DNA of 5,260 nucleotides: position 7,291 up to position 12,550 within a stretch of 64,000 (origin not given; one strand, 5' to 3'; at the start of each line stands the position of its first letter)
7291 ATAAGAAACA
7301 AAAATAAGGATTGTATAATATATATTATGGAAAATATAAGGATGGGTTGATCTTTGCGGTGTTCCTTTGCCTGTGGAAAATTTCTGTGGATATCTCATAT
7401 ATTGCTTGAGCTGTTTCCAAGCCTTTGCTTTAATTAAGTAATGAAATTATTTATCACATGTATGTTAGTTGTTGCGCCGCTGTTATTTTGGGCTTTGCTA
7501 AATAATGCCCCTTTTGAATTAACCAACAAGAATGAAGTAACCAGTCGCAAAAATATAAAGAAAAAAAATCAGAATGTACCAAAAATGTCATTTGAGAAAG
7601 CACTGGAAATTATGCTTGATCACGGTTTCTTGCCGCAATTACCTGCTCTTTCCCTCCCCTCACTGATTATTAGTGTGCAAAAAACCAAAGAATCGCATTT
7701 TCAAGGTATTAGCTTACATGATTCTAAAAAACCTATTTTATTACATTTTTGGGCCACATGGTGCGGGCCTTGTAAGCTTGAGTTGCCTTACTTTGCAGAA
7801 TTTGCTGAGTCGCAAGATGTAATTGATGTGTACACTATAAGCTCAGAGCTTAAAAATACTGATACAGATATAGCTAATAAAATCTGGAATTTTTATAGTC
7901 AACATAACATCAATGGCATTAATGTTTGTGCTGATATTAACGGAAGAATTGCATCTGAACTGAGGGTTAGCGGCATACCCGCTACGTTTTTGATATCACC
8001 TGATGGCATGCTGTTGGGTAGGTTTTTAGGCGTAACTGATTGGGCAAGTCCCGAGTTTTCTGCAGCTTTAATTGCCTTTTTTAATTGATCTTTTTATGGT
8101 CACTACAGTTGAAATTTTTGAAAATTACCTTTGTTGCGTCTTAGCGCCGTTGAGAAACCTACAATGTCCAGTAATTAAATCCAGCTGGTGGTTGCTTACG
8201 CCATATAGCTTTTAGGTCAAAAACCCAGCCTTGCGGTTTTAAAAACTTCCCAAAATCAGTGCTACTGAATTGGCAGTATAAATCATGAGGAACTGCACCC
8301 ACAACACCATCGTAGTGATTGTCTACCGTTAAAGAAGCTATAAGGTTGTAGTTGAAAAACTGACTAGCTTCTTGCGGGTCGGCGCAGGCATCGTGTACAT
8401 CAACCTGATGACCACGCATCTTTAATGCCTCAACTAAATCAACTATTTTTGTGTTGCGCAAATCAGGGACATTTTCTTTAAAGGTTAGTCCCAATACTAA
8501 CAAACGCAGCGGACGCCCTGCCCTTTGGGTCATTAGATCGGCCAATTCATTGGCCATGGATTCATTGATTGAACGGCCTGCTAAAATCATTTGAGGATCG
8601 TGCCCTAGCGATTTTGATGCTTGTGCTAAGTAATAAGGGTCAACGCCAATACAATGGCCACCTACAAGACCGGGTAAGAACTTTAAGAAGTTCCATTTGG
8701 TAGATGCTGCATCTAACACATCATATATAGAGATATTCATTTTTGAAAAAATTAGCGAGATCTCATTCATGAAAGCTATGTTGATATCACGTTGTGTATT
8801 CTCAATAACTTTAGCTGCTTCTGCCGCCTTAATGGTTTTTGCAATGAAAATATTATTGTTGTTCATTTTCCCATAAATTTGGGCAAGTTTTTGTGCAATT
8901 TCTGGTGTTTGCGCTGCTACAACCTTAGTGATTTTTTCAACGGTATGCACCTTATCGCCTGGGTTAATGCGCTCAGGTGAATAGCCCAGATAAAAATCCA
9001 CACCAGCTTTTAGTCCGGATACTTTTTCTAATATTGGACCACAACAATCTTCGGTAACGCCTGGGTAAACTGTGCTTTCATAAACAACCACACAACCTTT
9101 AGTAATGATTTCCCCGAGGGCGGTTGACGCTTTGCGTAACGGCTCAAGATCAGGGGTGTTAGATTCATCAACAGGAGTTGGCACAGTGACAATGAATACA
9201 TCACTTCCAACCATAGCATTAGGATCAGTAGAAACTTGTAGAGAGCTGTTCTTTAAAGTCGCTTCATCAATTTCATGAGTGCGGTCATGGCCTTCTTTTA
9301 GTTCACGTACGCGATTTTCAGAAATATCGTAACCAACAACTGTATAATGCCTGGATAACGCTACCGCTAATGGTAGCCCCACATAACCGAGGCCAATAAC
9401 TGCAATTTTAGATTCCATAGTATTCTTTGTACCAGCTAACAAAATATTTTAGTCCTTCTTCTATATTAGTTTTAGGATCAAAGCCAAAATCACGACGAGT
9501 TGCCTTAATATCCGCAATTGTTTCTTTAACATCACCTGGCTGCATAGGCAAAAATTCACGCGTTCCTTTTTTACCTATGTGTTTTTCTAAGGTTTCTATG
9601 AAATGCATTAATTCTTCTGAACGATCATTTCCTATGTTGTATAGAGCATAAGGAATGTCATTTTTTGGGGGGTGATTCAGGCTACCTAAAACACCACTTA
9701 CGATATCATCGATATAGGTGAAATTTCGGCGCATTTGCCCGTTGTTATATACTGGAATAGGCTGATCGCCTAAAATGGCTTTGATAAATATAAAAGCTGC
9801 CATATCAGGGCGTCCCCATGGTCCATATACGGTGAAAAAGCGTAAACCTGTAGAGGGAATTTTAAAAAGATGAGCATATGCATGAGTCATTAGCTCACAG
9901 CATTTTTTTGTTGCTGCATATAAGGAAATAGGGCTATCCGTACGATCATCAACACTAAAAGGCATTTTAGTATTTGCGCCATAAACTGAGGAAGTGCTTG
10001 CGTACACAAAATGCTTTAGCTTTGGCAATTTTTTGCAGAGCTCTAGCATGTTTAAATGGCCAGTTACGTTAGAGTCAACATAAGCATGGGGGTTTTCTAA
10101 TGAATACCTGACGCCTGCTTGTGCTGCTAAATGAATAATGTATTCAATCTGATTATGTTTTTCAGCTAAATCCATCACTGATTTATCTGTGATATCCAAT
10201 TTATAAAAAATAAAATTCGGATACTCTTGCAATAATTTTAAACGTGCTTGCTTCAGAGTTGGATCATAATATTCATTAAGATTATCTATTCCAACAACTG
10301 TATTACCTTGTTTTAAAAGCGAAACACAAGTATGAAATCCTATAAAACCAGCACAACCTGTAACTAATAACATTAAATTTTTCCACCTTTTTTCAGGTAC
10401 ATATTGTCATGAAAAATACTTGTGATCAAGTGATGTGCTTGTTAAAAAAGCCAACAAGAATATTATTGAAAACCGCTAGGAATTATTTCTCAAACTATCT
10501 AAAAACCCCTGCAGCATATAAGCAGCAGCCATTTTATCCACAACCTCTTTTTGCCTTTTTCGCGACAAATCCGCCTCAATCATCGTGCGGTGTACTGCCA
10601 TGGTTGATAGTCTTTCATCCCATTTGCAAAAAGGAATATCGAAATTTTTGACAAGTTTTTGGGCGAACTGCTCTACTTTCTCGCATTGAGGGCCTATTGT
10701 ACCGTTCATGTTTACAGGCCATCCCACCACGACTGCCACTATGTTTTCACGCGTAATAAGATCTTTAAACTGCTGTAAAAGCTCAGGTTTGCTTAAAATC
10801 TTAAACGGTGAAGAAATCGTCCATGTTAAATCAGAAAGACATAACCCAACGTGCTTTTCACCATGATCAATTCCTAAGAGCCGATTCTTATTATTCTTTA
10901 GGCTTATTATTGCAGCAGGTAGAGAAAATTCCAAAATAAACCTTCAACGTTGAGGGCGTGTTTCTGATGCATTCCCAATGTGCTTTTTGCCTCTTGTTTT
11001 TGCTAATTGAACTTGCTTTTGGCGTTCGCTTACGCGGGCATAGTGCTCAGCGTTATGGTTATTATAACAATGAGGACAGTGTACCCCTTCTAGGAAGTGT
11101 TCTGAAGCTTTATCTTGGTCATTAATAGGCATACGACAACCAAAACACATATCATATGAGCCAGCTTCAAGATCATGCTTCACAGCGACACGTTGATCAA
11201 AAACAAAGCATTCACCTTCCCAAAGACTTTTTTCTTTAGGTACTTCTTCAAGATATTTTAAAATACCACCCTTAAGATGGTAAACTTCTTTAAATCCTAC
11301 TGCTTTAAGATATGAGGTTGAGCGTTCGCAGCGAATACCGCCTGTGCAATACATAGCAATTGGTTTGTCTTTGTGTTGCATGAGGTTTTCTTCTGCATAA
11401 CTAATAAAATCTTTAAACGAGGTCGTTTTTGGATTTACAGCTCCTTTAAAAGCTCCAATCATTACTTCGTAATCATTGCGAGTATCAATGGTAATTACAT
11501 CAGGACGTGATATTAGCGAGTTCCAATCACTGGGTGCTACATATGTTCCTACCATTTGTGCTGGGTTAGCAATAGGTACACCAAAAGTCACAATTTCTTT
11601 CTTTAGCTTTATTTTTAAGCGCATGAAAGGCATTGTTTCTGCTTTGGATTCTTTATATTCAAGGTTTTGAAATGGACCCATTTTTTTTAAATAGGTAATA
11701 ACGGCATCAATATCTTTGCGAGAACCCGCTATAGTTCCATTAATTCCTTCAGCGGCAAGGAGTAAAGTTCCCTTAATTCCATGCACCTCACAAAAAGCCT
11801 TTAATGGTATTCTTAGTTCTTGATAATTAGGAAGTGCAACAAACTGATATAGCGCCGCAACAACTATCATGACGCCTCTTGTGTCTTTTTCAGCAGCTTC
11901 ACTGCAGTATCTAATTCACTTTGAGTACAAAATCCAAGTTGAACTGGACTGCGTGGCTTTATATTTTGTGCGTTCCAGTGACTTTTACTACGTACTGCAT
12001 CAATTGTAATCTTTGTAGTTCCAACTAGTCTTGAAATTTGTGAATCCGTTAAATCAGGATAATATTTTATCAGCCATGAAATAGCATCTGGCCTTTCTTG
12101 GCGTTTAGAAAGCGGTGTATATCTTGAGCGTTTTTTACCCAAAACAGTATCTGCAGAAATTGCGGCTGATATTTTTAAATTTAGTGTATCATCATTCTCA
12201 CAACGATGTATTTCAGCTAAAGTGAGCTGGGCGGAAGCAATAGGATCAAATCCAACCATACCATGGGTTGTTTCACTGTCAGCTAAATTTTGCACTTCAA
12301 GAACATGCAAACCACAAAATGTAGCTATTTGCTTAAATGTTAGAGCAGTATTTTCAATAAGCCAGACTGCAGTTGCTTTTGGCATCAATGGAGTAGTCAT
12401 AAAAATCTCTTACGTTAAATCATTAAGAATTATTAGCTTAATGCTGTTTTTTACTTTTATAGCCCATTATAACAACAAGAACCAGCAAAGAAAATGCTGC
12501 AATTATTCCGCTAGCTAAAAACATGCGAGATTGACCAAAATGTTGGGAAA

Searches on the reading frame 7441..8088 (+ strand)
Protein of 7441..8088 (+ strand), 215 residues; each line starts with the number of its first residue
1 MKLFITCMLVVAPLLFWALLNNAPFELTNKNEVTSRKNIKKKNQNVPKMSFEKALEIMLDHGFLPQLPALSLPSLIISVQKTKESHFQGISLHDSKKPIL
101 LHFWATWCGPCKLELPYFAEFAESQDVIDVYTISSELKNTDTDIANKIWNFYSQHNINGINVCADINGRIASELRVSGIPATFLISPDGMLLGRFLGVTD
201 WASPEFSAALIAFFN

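Call 31: search_protein_families(library=pfam, proteins=[window:7441-8088:+], max_evalue=0.001)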
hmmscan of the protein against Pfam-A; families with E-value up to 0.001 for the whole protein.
window:7441-8088:+ (215 aa): 5 families
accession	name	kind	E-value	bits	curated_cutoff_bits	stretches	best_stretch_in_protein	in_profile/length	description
PF00085.26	Thioredoxin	-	9.8e-12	45.2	23.5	1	80-130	3-53/103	Thioredoxin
PF00578.27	AhpC-TSA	-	5.3e-11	43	26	1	83-190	11-120/124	AhpC/TSA family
PF08534.16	Redoxin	-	3.4e-09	37.1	26.6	1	84-205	15-143/148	Redoxin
PF13905.12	Thioredoxin_8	-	9.3e-06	26.3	27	1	97-189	2-92/94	Thioredoxin-like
PF13098.12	Thioredoxin_2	-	0.00026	21.7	27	1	95-198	4-94/104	Thioredoxin-like domain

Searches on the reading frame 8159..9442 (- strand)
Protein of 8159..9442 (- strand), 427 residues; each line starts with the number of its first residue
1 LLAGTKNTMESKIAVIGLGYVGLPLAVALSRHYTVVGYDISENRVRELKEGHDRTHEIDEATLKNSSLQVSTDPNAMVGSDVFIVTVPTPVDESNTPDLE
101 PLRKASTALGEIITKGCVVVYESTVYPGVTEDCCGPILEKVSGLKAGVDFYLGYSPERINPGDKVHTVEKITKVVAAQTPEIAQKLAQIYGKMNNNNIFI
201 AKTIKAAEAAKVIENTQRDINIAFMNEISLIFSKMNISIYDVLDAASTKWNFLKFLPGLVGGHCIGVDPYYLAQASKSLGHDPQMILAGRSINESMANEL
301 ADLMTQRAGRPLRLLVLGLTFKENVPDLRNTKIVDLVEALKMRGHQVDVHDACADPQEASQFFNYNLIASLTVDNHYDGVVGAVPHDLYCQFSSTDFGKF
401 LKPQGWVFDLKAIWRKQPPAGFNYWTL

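Call 31: search_protein_families(library=pfam, proteins=[window:8159-9442:-], max_evalue=0.001)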
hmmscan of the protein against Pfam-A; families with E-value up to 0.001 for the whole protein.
window:8159-9442:- (427 aa): 7 families
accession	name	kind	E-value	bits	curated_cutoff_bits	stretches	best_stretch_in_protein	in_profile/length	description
PF03721.20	UDPG_MGDP_dh_N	-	1.9e-35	122.6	27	1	12-184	2-181/187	UDP-glucose/GDP-mannose dehydrogenase family, NAD binding domain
PF00984.24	UDPG_MGDP_dh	-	3.6e-23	81.9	25.4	1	206-294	2-93/94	UDP-glucose/GDP-mannose dehydrogenase family, central domain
PF03720.21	UDPG_MGDP_dh_C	-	3e-17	63.3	30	1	315-415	1-102/103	UDP-glucose/GDP-mannose dehydrogenase family, UDP binding domain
PF01210.29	NAD_Gly3P_dh_N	-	5.2e-06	27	23.1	1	12-109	1-99/158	NAD-dependent glycerol-3-phosphate dehydrogenase N-terminus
PF03446.21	NAD_binding_2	-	1.6e-05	25.4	21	1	12-130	1-100/161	NAD binding domain of 6-phosphogluconate dehydrogenase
PF00070.33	Pyr_redox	-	0.00039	21.3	22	0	12-32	1-21/82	Pyridine nucleotide-disulphide oxidoreductase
PF02254.24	TrkA_N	-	0.00085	20.1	23.8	0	13-52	1-41/116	TrkA-N domain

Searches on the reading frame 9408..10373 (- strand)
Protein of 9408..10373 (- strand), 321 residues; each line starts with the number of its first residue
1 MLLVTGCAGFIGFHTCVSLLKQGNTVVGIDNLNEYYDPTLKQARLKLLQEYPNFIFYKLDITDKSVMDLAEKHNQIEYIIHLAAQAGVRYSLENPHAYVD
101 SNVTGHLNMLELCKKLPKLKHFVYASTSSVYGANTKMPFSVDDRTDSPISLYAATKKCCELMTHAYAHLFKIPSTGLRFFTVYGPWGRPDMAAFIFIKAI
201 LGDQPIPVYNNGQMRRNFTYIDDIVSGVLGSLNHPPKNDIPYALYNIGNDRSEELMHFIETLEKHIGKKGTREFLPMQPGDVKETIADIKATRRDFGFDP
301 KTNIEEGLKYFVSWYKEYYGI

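Call 32: search_protein_families(library=pfam, proteins=[window:9408-10373:-], max_evalue=0.001)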
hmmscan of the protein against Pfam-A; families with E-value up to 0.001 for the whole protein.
window:9408-10373:- (321 aa): 8 families
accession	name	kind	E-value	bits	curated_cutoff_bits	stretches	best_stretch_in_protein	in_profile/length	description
PF01370.27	Epimerase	-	3.4e-54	184.2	20.9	1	3-248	2-240/240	NAD dependent epimerase/dehydratase family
PF16363.11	GDP_Man_Dehyd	-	6.2e-52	177.5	27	1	3-309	1-330/332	GDP-mannose 4,6 dehydratase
PF01073.25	3Beta_HSD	-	1.5e-14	54.1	22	1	3-266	1-268/280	3-beta hydroxysteroid dehydrogenase/isomerase family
PF02719.21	Polysacc_synt_2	-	9.1e-14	51.7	20.2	1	2-239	1-224/293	Polysaccharide biosynthesis protein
PF04321.23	RmlD_sub_bind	-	2.3e-12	47.1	27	1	2-253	3-218/287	RmlD substrate binding domain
PF07993.18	NAD_binding_4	-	9.4e-11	41.8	20.1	1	67-167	80-192/258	Male sterility protein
PF00106.31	adh_short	-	1.1e-07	31.9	26.6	1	2-167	3-164/195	short chain dehydrogenase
PF08659.16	KR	-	1.2e-05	25.7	22.6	1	2-139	3-149/180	KR domain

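Call 85: search_protein_families(library=ncbifam, proteins=[window:9408-10373:-], max_evalue=0.00001)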
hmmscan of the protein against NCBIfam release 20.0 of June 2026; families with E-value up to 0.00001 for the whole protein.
window:9408-10373:- (321 aa): 22 families
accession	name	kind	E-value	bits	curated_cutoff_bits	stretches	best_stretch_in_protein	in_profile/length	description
TIGR01181.1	dTDP_gluc_dehyt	equivalog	5.6e-45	153.8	365.1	1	2-317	2-313/321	dTDP-glucose 4,6-dehydratase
TIGR01179.1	galE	equivalog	2.1e-44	151.7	262.3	2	2-184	2-178/332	UDP-glucose 4-epimerase GalE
NF011728.1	PRK15181.1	equivalog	2.7e-39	135.2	760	1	3-317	19-339/348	Vi polysaccharide biosynthesis UDP-N-acetylglucosaminuronic acid C-4 epimerase TviC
TIGR04180.1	EDH_00030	hypoth_equivalog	3e-31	108.6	475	1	3-232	2-225/297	NAD-dependent 4,6-dehydratase LegB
TIGR02197.1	heptose_epim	equivalog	4.1e-31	108.3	274.6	1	2-317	1-315/316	ADP-glyceromanno-heptose 6-epimerase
NF007956.0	PRK10675.1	subfamily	4.3e-29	101.7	394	1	2-162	3-159/338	UDP-glucose 4-epimerase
NF007582.0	PRK10217.1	equivalog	1e-24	87.3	698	1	2-315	4-331/355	dTDP-glucose 4,6-dehydratase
TIGR02622.1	CDP_4_6_dhtase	equivalog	4.3e-22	78.7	278.45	1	2-319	7-334/352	CDP-glucose 4,6-dehydratase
NF007490.0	PRK10084.1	subfamily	1e-21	77.3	649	1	2-316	3-335/361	dTDP-glucose 4,6-dehydratase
NF043036.1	ErythonDh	equivalog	1.7e-17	63.6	325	1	2-201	3-198/321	D-erythronate dehydrogenase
NF042422.1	oxyalk_red_OleD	equivalog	4.6e-17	62.4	580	1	2-272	3-256/329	2-alkyl-3-oxoalkanoate reductase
NF008872.0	PRK11908.1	equivalog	1.1e-15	57.6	294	1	2-317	4-337/349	bifunctional UDP-4-keto-pentose/UDP-xylose synthase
NF041015.1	UDPsulfquin_syn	equivalog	5.1e-14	52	575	1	2-133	3-150/384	UDP-sulfoquinovose synthase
NF042423.1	oxyalk_red_Shew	equivalog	1.7e-13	50.3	580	1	2-185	11-177/331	2-alkyl-3-oxoalkanoate reductase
NF008360.0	PRK11150.1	equivalog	5.6e-11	42.2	452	1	1-277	1-264/310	ADP-glyceromanno-heptose 6-epimerase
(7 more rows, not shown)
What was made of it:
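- Sister islands carry Gmd/Fcl, which are normally cytoplasmic (call 85).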

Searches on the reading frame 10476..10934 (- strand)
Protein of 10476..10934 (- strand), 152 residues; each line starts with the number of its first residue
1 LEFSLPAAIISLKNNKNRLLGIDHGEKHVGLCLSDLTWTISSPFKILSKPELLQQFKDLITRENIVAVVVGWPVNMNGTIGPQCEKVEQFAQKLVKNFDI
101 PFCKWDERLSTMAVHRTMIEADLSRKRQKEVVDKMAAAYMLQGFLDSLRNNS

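Call 32: search_protein_families(library=pfam, proteins=[window:10476-10934:-], max_evalue=0.001)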
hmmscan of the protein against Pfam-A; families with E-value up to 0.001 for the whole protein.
window:10476-10934:- (152 aa): 1 family
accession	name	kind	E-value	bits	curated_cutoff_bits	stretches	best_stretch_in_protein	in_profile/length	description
PF03652.20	RuvX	-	1.1e-38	133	29.2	1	18-147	2-134/134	Holliday junction resolvase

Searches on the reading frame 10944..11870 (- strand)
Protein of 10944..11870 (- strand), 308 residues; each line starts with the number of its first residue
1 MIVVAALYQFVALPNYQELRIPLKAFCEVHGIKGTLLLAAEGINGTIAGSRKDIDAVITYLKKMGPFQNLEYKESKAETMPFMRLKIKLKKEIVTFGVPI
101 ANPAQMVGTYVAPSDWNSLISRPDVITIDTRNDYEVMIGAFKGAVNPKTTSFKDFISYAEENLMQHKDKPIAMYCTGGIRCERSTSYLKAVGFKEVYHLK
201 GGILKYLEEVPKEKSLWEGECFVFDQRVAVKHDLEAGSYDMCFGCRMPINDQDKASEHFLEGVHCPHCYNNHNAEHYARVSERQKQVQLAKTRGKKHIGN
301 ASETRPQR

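Call 32: search_protein_families(library=pfam, proteins=[window:10944-11870:-], max_evalue=0.001)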
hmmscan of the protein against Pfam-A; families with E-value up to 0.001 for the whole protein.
window:10944-11870:- (308 aa): 2 families
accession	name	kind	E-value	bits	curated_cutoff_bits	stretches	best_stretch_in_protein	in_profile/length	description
PF17773.7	UPF0176_N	-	1.5e-29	102.7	26.2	1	3-93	2-92/92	UPF0176 acylphosphatase like domain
PF00581.25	Rhodanese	-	4.2e-12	46.8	22.2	1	117-208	6-101/102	Rhodanese-like domain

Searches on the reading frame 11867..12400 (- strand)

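Call 32: search_protein_families(library=pfam, proteins=[window:11867-12400:-], max_evalue=0.001)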
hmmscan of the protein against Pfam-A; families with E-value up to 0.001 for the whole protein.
window:11867-12400:- (177 aa): 1 family
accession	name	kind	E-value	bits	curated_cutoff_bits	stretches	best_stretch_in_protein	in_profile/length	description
PF06242.16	TrcR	-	2.4e-54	183.6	22.2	1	34-169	1-136/139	Transcriptional cell cycle regulator TrcR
